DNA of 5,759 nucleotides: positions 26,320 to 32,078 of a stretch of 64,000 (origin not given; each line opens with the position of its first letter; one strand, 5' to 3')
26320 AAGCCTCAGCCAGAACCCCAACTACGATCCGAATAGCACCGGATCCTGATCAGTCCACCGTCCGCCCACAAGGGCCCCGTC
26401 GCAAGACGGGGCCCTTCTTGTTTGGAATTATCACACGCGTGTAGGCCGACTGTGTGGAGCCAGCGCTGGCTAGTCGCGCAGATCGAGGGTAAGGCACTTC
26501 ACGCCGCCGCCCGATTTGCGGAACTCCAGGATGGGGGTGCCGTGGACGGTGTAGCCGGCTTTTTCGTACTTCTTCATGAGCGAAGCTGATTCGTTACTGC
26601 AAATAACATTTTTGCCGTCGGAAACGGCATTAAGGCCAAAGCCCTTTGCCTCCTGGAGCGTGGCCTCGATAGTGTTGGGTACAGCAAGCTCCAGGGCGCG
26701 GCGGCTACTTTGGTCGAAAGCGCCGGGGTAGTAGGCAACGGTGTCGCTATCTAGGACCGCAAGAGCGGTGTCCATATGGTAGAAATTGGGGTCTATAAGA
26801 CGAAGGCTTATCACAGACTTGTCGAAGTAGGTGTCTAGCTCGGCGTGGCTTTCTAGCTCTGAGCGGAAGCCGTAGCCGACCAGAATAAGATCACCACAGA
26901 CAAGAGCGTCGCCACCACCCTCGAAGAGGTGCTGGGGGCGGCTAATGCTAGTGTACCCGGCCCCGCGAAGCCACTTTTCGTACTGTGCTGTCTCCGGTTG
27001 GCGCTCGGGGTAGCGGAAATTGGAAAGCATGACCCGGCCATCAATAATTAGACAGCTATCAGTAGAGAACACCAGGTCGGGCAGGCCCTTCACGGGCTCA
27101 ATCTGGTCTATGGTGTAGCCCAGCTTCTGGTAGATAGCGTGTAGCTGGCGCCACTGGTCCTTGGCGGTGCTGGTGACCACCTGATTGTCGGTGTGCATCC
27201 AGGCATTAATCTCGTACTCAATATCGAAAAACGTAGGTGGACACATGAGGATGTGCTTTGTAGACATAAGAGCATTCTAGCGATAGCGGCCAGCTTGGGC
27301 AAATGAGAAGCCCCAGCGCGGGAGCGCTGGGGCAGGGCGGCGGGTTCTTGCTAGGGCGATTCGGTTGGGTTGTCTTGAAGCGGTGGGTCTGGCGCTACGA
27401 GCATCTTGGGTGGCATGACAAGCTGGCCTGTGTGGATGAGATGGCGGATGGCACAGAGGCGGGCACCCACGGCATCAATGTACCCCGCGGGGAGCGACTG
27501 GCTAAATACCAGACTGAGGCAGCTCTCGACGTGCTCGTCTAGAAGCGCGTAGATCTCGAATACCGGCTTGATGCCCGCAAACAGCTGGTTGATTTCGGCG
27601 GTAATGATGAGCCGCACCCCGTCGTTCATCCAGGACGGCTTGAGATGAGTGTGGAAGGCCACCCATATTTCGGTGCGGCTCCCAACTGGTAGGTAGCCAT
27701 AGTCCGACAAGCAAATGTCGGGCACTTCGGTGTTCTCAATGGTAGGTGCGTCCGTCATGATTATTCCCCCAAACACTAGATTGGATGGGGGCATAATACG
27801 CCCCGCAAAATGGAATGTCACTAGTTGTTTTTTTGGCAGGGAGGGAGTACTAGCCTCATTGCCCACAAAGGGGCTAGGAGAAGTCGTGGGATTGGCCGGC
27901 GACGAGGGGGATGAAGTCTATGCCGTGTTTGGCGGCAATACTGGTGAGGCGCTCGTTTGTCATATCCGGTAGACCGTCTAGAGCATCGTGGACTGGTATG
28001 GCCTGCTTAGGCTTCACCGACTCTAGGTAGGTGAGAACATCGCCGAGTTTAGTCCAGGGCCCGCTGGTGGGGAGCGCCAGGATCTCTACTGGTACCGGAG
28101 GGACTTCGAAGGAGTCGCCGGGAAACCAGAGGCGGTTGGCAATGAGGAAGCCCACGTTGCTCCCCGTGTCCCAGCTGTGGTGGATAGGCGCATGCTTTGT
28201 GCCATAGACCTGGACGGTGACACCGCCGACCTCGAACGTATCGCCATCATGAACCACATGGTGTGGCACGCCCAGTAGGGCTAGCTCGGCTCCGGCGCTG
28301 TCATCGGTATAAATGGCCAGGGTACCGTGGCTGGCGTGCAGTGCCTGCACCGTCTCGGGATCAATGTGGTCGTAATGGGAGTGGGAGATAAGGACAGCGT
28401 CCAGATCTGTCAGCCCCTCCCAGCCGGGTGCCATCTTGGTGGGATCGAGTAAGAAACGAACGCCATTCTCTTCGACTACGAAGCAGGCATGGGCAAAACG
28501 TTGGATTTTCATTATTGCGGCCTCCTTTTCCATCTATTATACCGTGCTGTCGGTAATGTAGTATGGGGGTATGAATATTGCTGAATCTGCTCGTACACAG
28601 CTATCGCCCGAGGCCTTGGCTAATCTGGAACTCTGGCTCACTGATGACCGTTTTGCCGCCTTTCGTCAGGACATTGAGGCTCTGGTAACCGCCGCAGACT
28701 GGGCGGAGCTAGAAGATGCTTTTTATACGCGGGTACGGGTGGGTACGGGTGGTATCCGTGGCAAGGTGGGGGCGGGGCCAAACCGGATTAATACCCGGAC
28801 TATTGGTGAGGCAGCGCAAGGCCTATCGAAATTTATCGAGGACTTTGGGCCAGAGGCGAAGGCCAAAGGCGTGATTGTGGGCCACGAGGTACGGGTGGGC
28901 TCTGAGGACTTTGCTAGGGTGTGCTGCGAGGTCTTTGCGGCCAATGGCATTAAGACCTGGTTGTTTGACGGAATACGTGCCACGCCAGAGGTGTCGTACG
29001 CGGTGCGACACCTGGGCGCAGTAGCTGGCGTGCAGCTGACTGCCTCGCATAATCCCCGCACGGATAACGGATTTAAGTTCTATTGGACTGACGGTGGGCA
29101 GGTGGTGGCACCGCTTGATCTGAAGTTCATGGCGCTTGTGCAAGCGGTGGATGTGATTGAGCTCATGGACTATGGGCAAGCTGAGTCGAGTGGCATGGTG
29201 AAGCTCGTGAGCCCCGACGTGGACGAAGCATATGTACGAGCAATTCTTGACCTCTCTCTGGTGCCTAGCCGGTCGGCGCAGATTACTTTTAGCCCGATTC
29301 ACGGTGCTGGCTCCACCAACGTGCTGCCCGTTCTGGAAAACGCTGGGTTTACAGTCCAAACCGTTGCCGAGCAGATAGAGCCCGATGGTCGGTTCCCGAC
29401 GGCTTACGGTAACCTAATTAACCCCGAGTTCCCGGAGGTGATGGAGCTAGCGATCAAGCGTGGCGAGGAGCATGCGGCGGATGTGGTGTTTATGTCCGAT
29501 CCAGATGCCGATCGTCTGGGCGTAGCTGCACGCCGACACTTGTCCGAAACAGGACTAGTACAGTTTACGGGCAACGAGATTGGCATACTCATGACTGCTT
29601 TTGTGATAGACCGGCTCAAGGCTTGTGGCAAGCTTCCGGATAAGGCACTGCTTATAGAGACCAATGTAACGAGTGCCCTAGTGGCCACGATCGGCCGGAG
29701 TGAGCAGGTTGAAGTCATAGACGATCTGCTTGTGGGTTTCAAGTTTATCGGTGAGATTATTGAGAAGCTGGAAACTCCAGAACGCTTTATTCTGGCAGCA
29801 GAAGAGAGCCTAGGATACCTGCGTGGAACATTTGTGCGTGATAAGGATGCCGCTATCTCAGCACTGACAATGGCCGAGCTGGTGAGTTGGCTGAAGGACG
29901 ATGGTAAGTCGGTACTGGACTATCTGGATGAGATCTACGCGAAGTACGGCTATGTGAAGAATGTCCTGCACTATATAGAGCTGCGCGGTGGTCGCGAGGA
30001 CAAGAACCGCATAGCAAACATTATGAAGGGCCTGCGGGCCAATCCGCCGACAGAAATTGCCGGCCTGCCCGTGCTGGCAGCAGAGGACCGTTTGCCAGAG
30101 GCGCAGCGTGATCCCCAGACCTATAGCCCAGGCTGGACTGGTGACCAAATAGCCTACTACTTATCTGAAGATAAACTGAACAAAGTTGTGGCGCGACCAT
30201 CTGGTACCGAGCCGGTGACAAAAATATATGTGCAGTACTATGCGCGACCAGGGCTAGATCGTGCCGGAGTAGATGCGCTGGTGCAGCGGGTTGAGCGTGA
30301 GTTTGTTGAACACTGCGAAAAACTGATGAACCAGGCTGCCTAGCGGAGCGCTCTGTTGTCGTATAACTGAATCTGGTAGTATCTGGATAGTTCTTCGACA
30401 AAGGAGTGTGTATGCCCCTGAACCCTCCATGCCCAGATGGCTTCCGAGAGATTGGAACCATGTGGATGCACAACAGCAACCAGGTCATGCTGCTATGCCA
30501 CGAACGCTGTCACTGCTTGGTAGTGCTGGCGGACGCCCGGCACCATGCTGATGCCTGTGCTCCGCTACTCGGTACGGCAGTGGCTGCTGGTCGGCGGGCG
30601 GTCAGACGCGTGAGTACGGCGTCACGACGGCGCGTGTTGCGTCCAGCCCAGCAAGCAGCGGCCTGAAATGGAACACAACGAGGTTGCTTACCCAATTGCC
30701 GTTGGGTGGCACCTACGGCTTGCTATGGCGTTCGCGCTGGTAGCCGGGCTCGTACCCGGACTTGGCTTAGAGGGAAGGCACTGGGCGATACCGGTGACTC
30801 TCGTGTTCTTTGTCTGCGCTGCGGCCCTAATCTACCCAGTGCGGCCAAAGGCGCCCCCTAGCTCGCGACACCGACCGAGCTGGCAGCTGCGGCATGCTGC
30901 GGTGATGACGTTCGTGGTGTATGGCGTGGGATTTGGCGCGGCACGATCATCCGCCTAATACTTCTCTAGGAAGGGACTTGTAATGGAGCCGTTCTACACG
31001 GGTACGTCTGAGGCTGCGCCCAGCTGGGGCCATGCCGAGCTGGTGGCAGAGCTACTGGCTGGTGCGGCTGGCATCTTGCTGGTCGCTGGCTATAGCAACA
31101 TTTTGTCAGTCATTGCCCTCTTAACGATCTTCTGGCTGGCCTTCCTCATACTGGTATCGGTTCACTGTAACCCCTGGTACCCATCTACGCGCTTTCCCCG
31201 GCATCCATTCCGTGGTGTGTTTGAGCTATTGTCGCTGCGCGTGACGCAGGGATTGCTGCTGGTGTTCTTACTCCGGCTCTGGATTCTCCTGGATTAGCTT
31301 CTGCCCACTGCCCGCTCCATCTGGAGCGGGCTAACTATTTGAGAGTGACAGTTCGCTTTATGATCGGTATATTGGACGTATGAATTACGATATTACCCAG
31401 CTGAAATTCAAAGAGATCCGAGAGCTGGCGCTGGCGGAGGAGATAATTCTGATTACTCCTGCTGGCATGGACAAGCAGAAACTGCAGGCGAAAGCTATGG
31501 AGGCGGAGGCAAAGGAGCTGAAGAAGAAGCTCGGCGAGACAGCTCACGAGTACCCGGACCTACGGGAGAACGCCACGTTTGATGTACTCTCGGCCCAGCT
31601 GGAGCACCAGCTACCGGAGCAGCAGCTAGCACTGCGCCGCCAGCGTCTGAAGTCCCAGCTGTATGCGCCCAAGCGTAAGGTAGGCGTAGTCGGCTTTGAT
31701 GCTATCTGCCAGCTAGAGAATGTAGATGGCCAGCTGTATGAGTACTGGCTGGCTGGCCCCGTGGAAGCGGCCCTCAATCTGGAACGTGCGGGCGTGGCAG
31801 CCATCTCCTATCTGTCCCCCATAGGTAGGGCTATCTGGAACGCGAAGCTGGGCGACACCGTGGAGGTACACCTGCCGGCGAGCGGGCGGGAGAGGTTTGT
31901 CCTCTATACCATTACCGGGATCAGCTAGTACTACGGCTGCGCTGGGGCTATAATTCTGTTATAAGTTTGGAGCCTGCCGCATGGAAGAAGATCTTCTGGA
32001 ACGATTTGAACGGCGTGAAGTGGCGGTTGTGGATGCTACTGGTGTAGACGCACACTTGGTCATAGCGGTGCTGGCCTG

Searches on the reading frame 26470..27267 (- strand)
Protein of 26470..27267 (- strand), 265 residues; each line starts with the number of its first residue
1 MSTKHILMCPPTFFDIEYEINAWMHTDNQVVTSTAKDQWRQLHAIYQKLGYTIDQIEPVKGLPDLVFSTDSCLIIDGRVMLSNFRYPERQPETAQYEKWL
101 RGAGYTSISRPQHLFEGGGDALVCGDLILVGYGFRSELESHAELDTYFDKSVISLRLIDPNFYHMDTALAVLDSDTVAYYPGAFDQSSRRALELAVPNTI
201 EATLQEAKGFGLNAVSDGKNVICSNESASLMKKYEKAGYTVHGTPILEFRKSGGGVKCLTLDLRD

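Call 92: search_protein_families(library=pfam, proteins=[window:26470-27267:-])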
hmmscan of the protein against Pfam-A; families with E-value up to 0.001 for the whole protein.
window:26470-27267:- (265 aa): 2 families
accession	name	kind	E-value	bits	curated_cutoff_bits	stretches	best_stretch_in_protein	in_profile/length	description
PF02274.22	ADI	-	2.1e-09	37.4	22.8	1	59-188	118-265/377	Arginine deiminase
PF19420.4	DDAH_eukar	-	9.8e-08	32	23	1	25-263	18-290/291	N,N dimethylarginine dimethylhydrolase, eukaryotic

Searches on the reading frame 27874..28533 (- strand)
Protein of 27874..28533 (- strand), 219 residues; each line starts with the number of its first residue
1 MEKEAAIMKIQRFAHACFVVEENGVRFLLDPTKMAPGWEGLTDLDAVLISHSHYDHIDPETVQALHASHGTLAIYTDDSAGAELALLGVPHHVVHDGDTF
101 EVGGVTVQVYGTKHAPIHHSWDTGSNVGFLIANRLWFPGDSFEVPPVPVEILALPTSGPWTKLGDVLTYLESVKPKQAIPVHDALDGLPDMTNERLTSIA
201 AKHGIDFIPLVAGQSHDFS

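Call 93: search_protein_families(library=pfam, proteins=[window:27874-28533:-])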
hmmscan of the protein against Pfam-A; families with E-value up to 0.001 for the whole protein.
window:27874-28533:- (219 aa): 3 families
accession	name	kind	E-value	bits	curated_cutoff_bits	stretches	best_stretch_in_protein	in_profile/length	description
PF13483.12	Lactamase_B_3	-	1.3e-21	77.7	24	1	9-182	1-160/160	Beta-lactamase superfamily domain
PF12706.13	Lactamase_B_2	-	1.4e-13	51.3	27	1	36-146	21-148/200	Beta-lactamase superfamily domain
PF00753.33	Lactamase_B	-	0.0007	20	22.7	0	39-57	30-57/196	Metallo-beta-lactamase superfamily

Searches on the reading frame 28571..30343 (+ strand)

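Call 17: search_protein_families(library=pfam, proteins=[window:28571-30343:+])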
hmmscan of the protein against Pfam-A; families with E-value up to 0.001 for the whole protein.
window:28571-30343:+ (590 aa): 3 families
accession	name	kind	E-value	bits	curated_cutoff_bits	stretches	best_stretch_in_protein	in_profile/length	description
PF02878.22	PGM_PMM_I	-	1.1e-31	109.8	22.5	1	56-183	3-124/138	Phosphoglucomutase/phosphomannomutase, alpha/beta/alpha domain I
PF02879.22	PGM_PMM_II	-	4.4e-19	69.3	29.3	1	221-320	3-100/103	Phosphoglucomutase/phosphomannomutase, alpha/beta/alpha domain II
PF02880.22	PGM_PMM_III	-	1.4e-11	45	20.7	1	334-459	2-115/115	Phosphoglucomutase/phosphomannomutase, alpha/beta/alpha domain III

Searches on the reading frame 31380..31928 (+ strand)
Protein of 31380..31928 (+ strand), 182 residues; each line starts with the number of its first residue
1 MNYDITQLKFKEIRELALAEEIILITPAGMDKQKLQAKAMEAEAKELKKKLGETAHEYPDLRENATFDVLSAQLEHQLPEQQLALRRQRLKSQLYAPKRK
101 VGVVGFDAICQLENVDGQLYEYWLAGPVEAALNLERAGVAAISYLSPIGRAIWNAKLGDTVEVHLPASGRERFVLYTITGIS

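Call 93: search_protein_families(library=pfam, proteins=[window:31380-31928:+])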
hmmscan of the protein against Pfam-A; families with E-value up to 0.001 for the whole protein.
window:31380-31928:+ (182 aa): 1 family
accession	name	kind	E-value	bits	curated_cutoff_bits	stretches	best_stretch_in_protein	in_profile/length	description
PF01272.25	GreA_GreB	-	2.8e-11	43.7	26.9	1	102-170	4-67/77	Transcription elongation factor, GreA/GreB, C-term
